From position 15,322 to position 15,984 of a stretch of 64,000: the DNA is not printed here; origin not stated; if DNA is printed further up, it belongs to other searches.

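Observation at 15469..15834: AdoMetDC-fold protein without the pyruvoyl-forming serine (probable pseudoenzyme)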

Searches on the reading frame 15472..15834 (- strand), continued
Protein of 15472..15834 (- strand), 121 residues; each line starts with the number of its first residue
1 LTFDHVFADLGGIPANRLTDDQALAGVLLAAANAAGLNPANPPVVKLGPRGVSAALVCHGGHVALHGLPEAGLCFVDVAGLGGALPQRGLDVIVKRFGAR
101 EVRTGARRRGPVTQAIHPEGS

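Call 33: find_related_loci(query=A3, collection=metagenome_contigs, flank=5000)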
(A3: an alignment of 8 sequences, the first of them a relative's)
Query A3 (123 aa) in metagenome_contigs; peptide patterns used: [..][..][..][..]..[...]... (x = any residue, [..] = any of these).
600 stretches matched a pattern (row limit reached: there are more); 51 encode a relative of the query (tblastn E <= 1e-3); 51 distinct loci.
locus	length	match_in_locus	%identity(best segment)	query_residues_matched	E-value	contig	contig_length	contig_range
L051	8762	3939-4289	89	7-123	1e-64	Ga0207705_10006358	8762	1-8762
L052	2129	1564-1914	85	7-123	8e-62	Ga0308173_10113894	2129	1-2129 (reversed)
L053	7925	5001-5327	59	15-123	7e-39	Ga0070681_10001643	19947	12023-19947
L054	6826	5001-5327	58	15-123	2e-38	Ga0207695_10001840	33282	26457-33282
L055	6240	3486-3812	58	15-123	2e-38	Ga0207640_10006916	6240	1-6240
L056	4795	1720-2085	55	7-123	5e-38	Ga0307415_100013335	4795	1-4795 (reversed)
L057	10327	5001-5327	59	15-123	1e-37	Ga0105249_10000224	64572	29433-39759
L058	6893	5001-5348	58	8-123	9e-37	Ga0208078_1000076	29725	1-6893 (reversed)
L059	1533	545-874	60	14-123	2e-36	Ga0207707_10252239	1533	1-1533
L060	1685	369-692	56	16-123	8e-36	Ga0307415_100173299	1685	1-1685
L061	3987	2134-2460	57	15-123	3e-35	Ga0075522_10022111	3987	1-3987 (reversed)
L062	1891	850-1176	61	15-123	1e-34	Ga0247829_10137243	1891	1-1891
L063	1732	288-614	58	15-123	4e-32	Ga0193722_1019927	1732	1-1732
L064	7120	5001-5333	56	9-119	9e-32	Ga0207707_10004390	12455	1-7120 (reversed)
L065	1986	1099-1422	58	16-123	9e-32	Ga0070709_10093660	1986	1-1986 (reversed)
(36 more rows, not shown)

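Call 42: predict_structure(alignment_id=A1)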
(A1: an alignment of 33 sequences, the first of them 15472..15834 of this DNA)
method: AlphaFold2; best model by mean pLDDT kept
length: 121 residues; sequences in the alignment: 33
mean_pLDDT: 94.9   pTM: 0.86
mean pLDDT of the five models: 94.9, 94.7, 94.2, 93.7, 90.8
residues with pLDDT >= 90: 102; 70-90: 17; 50-70: 2; < 50: 0
segments of 3 or more residues with pLDDT < 50: none
pLDDT, mean of each block of 10 residues (from residue 1): 94 98 99 98 97 98 98 98 96 98 91 75 55
secondary structure, 60 per line:
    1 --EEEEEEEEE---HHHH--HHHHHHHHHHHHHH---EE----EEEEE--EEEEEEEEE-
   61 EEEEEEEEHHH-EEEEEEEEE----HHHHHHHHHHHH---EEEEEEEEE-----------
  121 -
elements in order: E3-11 H15-18 H21-34 E44-48 E51-59 E61-68 E73-81 H86-97 E101-109

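Call 46: fold_search(model_id=the predicted structure, library=pdb)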
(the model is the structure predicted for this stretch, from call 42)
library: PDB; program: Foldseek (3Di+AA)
matches with E <= 10: 1489; with E <= 0.001: 5
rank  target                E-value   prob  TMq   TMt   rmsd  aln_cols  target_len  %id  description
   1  2iii                  1.6e-09  1.00  0.80  0.81   3.0       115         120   23  Crystal structure of the adenosylmethionine decarboxylase (aq_254) from aquifex aeolicus vf5 (released 2007-10-09)
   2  1tmi_A                8.2e-09  1.00  0.85  0.88   1.1       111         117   22  Structure of Thermotoga maritima S63A non-processing mutant S-adenosylmethionine decarboxylase (released 2004-06-29)
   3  1vr7_B                8.2e-09  1.00  0.84  0.86   1.2       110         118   23  Crystal structure of S-adenosylmethionine decarboxylase proenzyme (TM0655) from THERMOTOGA MARITIMA at 1.2 A resolutio (released 2005-03-15)
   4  1vr7_A                1.2e-08  1.00  0.84  0.85   1.3       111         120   22  Crystal structure of S-adenosylmethionine decarboxylase proenzyme (TM0655) from THERMOTOGA MARITIMA at 1.2 A resolutio (released 2005-03-15)
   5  1tlu_A                1.2e-08  1.00  0.84  0.87   1.3       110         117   23  Crystal Structure of Thermotoga maritima S-adenosylmethionine decarboxylase (released 2004-06-29)
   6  3c6k_C                1.1e-03  1.00  0.54  0.22   4.4       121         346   16  Crystal structure of human spermine synthase in complex with spermidine and 5-methylthioadenosine (released 2008-02-19)
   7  1mhm_A                1.4e-03  1.00  0.58  0.31   4.3       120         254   12  Crystal structure of S-adenosylmethionine decarboxylase from potato (released 2002-12-11)
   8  6eqt_B                5.3e-03  0.99  0.46  0.31   5.4       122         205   11  CRYSTAL STRUCTURE OF THE HUMAN KINETOCHORE PROTEIN CENP-N (released 2018-01-17)
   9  9p7q_A                1.1e-02  1.00  0.57  0.31   4.6       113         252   13  273K human S-adenosylmethionine decarboxylase (released 2025-09-17)
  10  6eqt_A                1.1e-02  0.98  0.45  0.29   5.9       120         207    8  CRYSTAL STRUCTURE OF THE HUMAN KINETOCHORE PROTEIN CENP-N (released 2018-01-17)
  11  5tvm_B                1.4e-02  1.00  0.58  0.28   4.2       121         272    8  Crystal structure of Trypanosoma brucei AdoMetDC/prozyme heterodimer (released 2017-01-11)
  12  5tvf_B                1.4e-02  1.00  0.57  0.28   4.2       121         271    8  Crystal structure of Trypanosoma brucei AdoMetDC/prozyme heterodimer in complex with inhibitor CGP 40215 (released 2017-01-11)
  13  2nyi_B                1.9e-02  0.96  0.38  0.30   5.1       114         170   10  Crystal Structure of an Unknown Protein from Galdieria sulphuraria (released 2006-12-12)
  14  6d7y_B                2.6e-02  0.91  0.43  0.36   6.8       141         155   11  1.75 Angstrom Resolution Crystal Structure of the Toxic C-Terminal Tip of CdiA from Pseudomonas aeruginosa in Complex  (released 2019-05-01)
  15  2nyi_A                2.9e-02  0.92  0.38  0.30   5.1       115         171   10  Crystal Structure of an Unknown Protein from Galdieria sulphuraria (released 2006-12-12)
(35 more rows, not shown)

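Call 52: list_cluster_members(proteins=[P0156, P0167, P0175, P0176, P0177, P0178, P0181, P0182, P0185, P0142])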
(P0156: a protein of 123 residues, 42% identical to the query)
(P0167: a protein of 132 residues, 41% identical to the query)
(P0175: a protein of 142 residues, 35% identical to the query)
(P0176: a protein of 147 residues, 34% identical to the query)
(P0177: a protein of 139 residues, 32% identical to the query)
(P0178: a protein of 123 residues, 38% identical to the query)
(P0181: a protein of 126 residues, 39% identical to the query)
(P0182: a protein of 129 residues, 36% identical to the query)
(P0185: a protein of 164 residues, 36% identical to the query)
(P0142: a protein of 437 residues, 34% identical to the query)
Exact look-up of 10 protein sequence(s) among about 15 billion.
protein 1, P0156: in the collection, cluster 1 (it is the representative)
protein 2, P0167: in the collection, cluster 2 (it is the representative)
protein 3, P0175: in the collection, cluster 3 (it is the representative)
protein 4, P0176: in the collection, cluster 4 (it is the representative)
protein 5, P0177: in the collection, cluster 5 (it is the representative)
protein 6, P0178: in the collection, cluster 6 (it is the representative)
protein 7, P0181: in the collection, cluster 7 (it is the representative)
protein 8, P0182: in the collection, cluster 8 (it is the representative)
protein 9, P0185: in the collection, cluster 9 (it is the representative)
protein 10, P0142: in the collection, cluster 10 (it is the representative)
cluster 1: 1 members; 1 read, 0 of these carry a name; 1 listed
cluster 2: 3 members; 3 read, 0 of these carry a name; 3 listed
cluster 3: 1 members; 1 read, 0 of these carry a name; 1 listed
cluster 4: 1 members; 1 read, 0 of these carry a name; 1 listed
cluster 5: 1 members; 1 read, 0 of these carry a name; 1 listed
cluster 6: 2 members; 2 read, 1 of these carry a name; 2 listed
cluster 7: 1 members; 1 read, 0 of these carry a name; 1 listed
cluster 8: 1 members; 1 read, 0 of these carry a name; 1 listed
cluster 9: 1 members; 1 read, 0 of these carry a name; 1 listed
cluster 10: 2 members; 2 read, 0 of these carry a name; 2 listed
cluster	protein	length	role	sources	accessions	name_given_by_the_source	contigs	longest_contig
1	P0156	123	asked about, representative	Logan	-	-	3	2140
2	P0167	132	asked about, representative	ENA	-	-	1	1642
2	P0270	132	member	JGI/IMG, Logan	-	-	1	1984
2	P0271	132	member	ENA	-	-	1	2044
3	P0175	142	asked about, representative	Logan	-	-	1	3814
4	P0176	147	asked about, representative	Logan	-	-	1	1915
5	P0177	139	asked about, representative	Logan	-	-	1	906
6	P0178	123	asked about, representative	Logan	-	-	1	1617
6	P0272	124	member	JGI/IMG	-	S-adenosylmethionine decarboxylase proenzyme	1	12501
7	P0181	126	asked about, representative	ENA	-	-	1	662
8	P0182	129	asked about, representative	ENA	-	-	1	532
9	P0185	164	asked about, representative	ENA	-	-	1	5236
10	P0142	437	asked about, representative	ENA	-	-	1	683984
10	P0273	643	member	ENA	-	-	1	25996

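Call 53: find_homologous_proteins(query=P0156, max_evalue=1e-10)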
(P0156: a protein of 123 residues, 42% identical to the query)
Query P0156 (123 aa): 56 proteins with E <= 1e-10 among 262 candidates.
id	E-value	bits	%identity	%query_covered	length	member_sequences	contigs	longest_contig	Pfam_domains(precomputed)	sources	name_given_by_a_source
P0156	3.3e-76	272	100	100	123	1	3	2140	PF02675.22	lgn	-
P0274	1.2e-23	102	50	93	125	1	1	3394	PF02675.22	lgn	-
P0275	6.3e-21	93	49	95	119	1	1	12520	PF02675.22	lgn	-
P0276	4.0e-20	90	48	92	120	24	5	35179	PF02675.22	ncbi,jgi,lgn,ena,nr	ncbi:adenosylmethionine decarboxylase [Sphingobium yanoikuyae]|jgi:S-adenosylmethionine decarboxylas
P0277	4.8e-20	90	46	91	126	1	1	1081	PF02675.22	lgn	-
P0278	1.3e-19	89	47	93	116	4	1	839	PF02675.22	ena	-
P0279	3.8e-19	87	45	95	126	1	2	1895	PF02675.22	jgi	jgi:S-adenosylmethionine decarboxylase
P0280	7.6e-19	86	47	93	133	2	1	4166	PF02675.22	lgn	-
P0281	1.1e-18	86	47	92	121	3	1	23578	PF02675.22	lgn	-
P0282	1.7e-18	85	47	94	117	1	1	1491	PF02675.22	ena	-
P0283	3.1e-18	84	46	94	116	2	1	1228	PF02675.22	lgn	-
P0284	1.3e-17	82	52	67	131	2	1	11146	PF02675.22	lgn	-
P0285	2.5e-17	81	45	92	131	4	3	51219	PF02675.22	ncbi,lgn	-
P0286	2.9e-17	81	44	91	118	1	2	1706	PF02675.22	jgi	-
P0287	3.0e-17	81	45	92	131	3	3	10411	PF02675.22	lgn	-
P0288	3.9e-17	81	53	67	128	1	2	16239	PF02675.22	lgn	-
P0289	4.9e-17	80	47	92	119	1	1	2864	PF02675.22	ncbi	-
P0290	7.3e-17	80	45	92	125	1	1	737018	PF02675.22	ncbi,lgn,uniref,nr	ncbi:adenosylmethionine decarboxylase [Sphingobium sp. WCS2017Hpa-17]|uniref:adenosylmethionine deca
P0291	9.7e-17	79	46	91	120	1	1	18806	PF02675.22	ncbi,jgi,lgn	-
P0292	1.2e-16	79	46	94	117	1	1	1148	PF02675.22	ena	-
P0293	1.4e-16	79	45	91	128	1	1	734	PF02675.22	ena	-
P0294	1.5e-16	79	68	41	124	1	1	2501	PF02675.22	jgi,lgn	jgi:S-adenosylmethionine decarboxylase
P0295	1.5e-16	79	44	94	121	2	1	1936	PF02675.22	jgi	jgi:S-adenosylmethionine decarboxylase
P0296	1.7e-16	79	45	93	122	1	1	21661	PF02675.22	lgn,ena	-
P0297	3.0e-16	78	67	32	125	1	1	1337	PF02675.22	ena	-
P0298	4.4e-16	77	46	90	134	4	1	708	PF02675.22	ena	-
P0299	1.0e-15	76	48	95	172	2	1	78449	PF02675.22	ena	-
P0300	1.0e-15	76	49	68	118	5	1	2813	PF02675.22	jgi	jgi:S-adenosylmethionine decarboxylase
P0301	1.1e-15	76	44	91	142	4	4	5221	PF02675.22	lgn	-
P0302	1.4e-15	76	52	73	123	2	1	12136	PF02675.22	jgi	jgi:S-adenosylmethionine decarboxylase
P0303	1.9e-15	75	49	72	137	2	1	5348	PF02675.22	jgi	-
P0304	2.0e-15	75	45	92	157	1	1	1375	PF02675.22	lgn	-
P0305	2.0e-15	75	53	68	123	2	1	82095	PF02675.22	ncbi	-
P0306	2.8e-15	75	43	93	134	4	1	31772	PF02675.22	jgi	jgi:S-adenosylmethionine decarboxylase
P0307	3.6e-15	74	48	78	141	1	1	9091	PF02675.22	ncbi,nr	ncbi:MAG: adenosylmethionine decarboxylase [bacterium]|nr:adenosylmethionine decarboxylase [bacteriu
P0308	3.6e-15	74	45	88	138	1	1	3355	PF02675.22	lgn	-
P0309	4.5e-15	74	49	53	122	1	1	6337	PF02675.22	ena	-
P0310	5.7e-15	74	44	86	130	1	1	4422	PF02675.22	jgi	-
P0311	1.6e-14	72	44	91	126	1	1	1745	PF02675.22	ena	-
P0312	2.8e-14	71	43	91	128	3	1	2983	PF02675.22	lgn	-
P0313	2.9e-14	71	43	91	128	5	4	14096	PF02675.22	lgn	-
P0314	4.6e-14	71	46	89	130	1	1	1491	PF02675.22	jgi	jgi:S-adenosylmethionine decarboxylase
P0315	4.6e-14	71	44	91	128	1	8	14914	PF02675.22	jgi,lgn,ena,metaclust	metaclust:\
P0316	4.8e-14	71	51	51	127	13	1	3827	PF02675.22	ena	-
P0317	4.9e-14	71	52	51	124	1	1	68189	PF02675.22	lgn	-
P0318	8.4e-14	70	51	67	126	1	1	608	PF02675.22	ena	-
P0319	9.0e-14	70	49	51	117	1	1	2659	PF02675.22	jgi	jgi:S-adenosylmethionine decarboxylase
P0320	1.1e-13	70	56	42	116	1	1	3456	PF02675.22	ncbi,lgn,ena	-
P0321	1.1e-13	70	49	68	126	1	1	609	PF02675.22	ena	-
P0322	1.2e-13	69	52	67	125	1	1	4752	PF02675.22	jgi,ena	-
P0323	1.2e-13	69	37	92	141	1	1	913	PF02675.22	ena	-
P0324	1.3e-13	69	50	67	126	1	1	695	PF02675.22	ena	-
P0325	1.7e-13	69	38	92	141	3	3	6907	PF02675.22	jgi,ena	jgi:S-adenosylmethionine decarboxylase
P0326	1.9e-13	69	57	37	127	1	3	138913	PF02675.22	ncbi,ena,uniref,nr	ncbi:adenosylmethionine decarboxylase [Sphingomonas sp.]|uniref:adenosylmethionine decarboxylase n=1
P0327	2.2e-13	69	41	91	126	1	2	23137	PF02675.22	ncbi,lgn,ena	-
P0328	2.7e-12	65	69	28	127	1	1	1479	PF02675.22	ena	-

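Call 60: find_homologous_proteins(query=A3, max_evalue=0.00001)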
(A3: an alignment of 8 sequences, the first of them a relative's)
Query A3 (8 sequences) (123 aa, profile of the alignment): 646 proteins with E <= 0.00001 among 8000 candidates; the best 120 are listed.
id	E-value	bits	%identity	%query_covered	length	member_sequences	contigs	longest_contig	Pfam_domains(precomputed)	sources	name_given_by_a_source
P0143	2.4e-51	191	100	100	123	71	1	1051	PF02675.22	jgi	jgi:S-adenosylmethionine/arginine decarboxylase-like enzyme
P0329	2.0e-50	188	92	100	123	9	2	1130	PF02675.22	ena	-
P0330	2.7e-50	187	88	95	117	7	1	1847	PF02675.22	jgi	-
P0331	3.1e-50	187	91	95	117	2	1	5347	PF02675.22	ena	-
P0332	4.3e-50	187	91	95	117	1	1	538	PF02675.22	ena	-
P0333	5.0e-50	186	91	95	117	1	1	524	PF02675.22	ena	-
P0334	7.2e-50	186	89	89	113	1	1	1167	PF02675.22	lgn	-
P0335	7.3e-50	186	88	95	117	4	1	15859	PF02675.22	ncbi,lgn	-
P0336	9.1e-50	186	88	95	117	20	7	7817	PF02675.22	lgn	-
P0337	2.1e-49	184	89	95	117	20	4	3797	PF02675.22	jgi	jgi:S-adenosylmethionine/arginine decarboxylase-like enzyme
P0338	2.5e-49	184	92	95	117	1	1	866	PF02675.22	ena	-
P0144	5.6e-49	183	54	93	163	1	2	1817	PF02675.22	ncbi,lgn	-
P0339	6.8e-49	183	88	95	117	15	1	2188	PF02675.22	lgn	-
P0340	7.5e-49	183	90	95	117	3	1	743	PF02675.22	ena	-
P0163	1.1e-48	182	55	89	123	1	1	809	PF02675.22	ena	-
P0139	1.4e-48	182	54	96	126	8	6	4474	PF02675.22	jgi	jgi:S-adenosylmethionine/arginine decarboxylase-like enzyme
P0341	3.6e-48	180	56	89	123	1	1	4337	PF02675.22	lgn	-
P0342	4.5e-48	180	54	93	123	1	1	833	PF02675.22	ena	-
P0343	5.6e-48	180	57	89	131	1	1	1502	PF02675.22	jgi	jgi:S-adenosylmethionine decarboxylase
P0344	6.1e-48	180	57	89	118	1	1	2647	PF02675.22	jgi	jgi:S-adenosylmethionine decarboxylase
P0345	9.4e-48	179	78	91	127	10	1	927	PF02675.22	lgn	-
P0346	1.1e-47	179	83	95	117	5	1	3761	PF02675.22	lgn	-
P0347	1.2e-47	179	54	93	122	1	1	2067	PF02675.22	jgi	-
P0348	1.3e-47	179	59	93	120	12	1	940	PF02675.22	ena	-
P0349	1.7e-47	178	57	89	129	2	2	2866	PF02675.22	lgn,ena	-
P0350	1.8e-47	178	55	89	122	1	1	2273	PF02675.22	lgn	-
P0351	1.8e-47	178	55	89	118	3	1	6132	PF02675.22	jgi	-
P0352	1.9e-47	178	56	89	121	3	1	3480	PF02675.22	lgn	-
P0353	2.5e-47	178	57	89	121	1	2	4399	PF02675.22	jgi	jgi:S-adenosylmethionine decarboxylase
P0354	2.5e-47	178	87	95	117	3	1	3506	PF02675.22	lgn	-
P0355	3.1e-47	177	55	94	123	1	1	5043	PF02675.22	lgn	-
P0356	4.0e-47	177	65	89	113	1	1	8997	PF02675.22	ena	-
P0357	4.5e-47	177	57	89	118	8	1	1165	PF02675.22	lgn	-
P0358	4.8e-47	177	83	89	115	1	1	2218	PF02675.22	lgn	-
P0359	5.1e-47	177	63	91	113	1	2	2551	PF02675.22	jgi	jgi:S-adenosylmethionine decarboxylase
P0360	5.2e-47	177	75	89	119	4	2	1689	PF02675.22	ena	-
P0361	5.3e-47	177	74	91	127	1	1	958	PF02675.22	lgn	-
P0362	5.3e-47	177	60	89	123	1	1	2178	PF02675.22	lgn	-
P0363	5.5e-47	177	57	89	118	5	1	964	PF02675.22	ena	-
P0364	5.8e-47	177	55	89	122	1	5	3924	PF02675.22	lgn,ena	-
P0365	6.8e-47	176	61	89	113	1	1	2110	PF02675.22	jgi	jgi:S-adenosylmethionine decarboxylase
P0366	7.4e-47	176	58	93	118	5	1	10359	PF02675.22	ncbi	-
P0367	7.5e-47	176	56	95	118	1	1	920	PF02675.22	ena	-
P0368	7.5e-47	176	61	89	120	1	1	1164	PF02675.22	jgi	-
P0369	8.6e-47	176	59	93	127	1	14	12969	PF02675.22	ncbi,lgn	ncbi:MAG: S-adenosylmethionine decarboxylase [Gemmatimonadaceae bacterium]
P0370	1.0e-46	176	80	89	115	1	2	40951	PF02675.22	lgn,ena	-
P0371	1.1e-46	176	60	89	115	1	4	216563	PF02675.22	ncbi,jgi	jgi:S-adenosylmethionine decarboxylase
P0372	1.3e-46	175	63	89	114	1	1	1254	PF02675.22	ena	-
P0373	1.3e-46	175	71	91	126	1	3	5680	PF02675.22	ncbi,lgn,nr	ncbi:MAG TPA: S-adenosylmethionine decarboxylase [Gemmatimonadaceae bacterium]|nr:S-adenosylmethioni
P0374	1.4e-46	175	57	89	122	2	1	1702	PF02675.22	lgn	-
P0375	1.4e-46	175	59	89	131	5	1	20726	PF02675.22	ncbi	ncbi:MAG: S-adenosylmethionine decarboxylase [Gemmatimonadaceae bacterium]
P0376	1.5e-46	175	55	89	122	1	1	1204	PF02675.22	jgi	jgi:S-adenosylmethionine decarboxylase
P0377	2.0e-46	175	55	89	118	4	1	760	PF02675.22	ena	-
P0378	2.1e-46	175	60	89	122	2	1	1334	PF02675.22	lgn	-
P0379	2.3e-46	175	80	89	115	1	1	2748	PF02675.22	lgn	-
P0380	2.3e-46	175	58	96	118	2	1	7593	PF02675.22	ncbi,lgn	ncbi:MAG: S-adenosylmethionine decarboxylase [Gemmatimonadaceae bacterium]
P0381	2.5e-46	175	60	89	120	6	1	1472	PF02675.22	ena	-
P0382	2.6e-46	174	55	97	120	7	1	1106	PF02675.22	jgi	jgi:S-adenosylmethionine/arginine decarboxylase-like enzyme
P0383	2.6e-46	174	61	89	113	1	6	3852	PF02675.22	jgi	jgi:S-adenosylmethionine/arginine decarboxylase-like enzyme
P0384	2.8e-46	174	57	89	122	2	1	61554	PF02675.22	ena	-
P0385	2.9e-46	174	55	89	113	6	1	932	PF02675.22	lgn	-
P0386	3.0e-46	174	61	89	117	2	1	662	PF02675.22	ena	-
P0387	3.5e-46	174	61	89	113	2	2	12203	PF02675.22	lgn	-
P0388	3.7e-46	174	63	89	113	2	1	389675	PF02675.22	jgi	jgi:S-adenosylmethionine/arginine decarboxylase-like enzyme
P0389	3.7e-46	174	73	91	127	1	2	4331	PF02675.22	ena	-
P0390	4.1e-46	174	81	95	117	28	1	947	PF02675.22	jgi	jgi:S-adenosylmethionine/arginine decarboxylase-like enzyme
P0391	4.4e-46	174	61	89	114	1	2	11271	PF02675.22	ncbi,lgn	ncbi:MAG: S-adenosylmethionine decarboxylase [Gemmatimonadaceae bacterium]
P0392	4.5e-46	174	57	93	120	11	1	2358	PF02675.22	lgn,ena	-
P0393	4.5e-46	174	58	89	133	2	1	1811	PF02675.22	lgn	-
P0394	4.6e-46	174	54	93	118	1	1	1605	PF02675.22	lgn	-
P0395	4.8e-46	174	54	89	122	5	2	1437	PF02675.22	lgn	-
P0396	5.0e-46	174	79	89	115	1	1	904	PF02675.22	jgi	jgi:S-adenosylmethionine/arginine decarboxylase-like enzyme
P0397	5.9e-46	173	83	89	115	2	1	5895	PF02675.22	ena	-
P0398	5.9e-46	173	55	89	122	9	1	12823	PF02675.22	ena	-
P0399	6.0e-46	173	56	98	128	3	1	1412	PF02675.22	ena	-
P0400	6.3e-46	173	56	89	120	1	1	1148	PF02675.22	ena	-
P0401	7.6e-46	173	57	89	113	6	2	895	PF02675.22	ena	-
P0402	8.0e-46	173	59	95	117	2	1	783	PF02675.22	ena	-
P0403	9.5e-46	173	63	90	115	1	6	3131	PF02675.22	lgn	-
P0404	1.1e-45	172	60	89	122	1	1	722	PF02675.22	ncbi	-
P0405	1.1e-45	172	57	92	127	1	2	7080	PF02675.22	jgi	jgi:S-adenosylmethionine/arginine decarboxylase-like enzyme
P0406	1.1e-45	172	59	89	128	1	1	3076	PF02675.22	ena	-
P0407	1.2e-45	172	60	89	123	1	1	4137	PF02675.22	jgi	jgi:S-adenosylmethionine decarboxylase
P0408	1.2e-45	172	57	95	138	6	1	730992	PF02675.22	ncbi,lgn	-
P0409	1.5e-45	172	61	98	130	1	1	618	PF02675.22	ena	-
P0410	1.5e-45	172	60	89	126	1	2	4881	PF02675.22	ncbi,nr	ncbi:MAG: S-adenosylmethionine decarboxylase [Gemmatimonadota bacterium]|nr:S-adenosylmethionine dec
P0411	1.5e-45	172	55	97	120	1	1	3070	PF02675.22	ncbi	-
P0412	1.6e-45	172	60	89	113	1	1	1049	PF02675.22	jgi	jgi:S-adenosylmethionine/arginine decarboxylase-like enzyme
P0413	1.7e-45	172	55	94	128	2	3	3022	PF02675.22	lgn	-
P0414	1.7e-45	172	61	89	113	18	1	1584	PF02675.22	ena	-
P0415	1.8e-45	172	79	89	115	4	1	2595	PF02675.22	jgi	jgi:S-adenosylmethionine/arginine decarboxylase-like enzyme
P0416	2.1e-45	172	56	89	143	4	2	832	PF02675.22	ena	-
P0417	2.1e-45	172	63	89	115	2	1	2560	PF02675.22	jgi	-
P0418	2.5e-45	171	79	95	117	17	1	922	PF02675.22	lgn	-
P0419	2.7e-45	171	61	89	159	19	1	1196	PF02675.22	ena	-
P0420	2.8e-45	171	61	89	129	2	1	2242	PF02675.22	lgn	-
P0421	2.9e-45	171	74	89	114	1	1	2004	PF02675.22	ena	-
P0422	3.1e-45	171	61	89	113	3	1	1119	PF02675.22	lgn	-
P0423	3.2e-45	171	54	89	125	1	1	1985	PF02675.22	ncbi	-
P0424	3.2e-45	171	57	89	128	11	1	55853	PF02675.22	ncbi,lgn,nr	ncbi:MAG TPA: S-adenosylmethionine decarboxylase [Gemmatimonadaceae bacterium]|nr:S-adenosylmethioni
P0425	3.6e-45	171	62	89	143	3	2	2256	PF02675.22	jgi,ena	jgi:S-adenosylmethionine/arginine decarboxylase-like enzyme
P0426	3.6e-45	171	61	89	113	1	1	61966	PF02675.22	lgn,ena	-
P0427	3.6e-45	171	52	93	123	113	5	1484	PF02675.22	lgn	-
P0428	3.8e-45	171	58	95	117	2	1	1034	PF02675.22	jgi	jgi:S-adenosylmethionine decarboxylase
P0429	3.8e-45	171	61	89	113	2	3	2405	PF02675.22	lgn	-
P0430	3.9e-45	171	61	89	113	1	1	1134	PF02675.22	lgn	-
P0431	4.4e-45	170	60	87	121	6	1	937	PF02675.22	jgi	jgi:S-adenosylmethionine/arginine decarboxylase-like enzyme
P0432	4.5e-45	170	56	89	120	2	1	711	PF02675.22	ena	-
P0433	4.7e-45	170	79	89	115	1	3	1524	PF02675.22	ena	-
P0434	4.9e-45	170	59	99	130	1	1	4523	PF02675.22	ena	-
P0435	4.9e-45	170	56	89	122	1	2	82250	PF02675.22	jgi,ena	jgi:S-adenosylmethionine decarboxylase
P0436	5.7e-45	170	58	92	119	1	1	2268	PF02675.22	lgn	-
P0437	5.9e-45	170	54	89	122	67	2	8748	PF02675.22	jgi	jgi:S-adenosylmethionine/arginine decarboxylase-like enzyme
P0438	6.0e-45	170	61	89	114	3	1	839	PF02675.22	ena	-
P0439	6.4e-45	170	55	98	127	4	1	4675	PF02675.22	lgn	-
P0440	6.6e-45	170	54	89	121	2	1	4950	PF02675.22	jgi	jgi:S-adenosylmethionine/arginine decarboxylase-like enzyme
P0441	6.6e-45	170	59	89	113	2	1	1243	PF02675.22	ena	-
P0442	6.9e-45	170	81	89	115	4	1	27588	PF02675.22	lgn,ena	-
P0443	7.5e-45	170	60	98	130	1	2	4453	PF02675.22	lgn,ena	-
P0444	7.8e-45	170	57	89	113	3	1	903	PF02675.22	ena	-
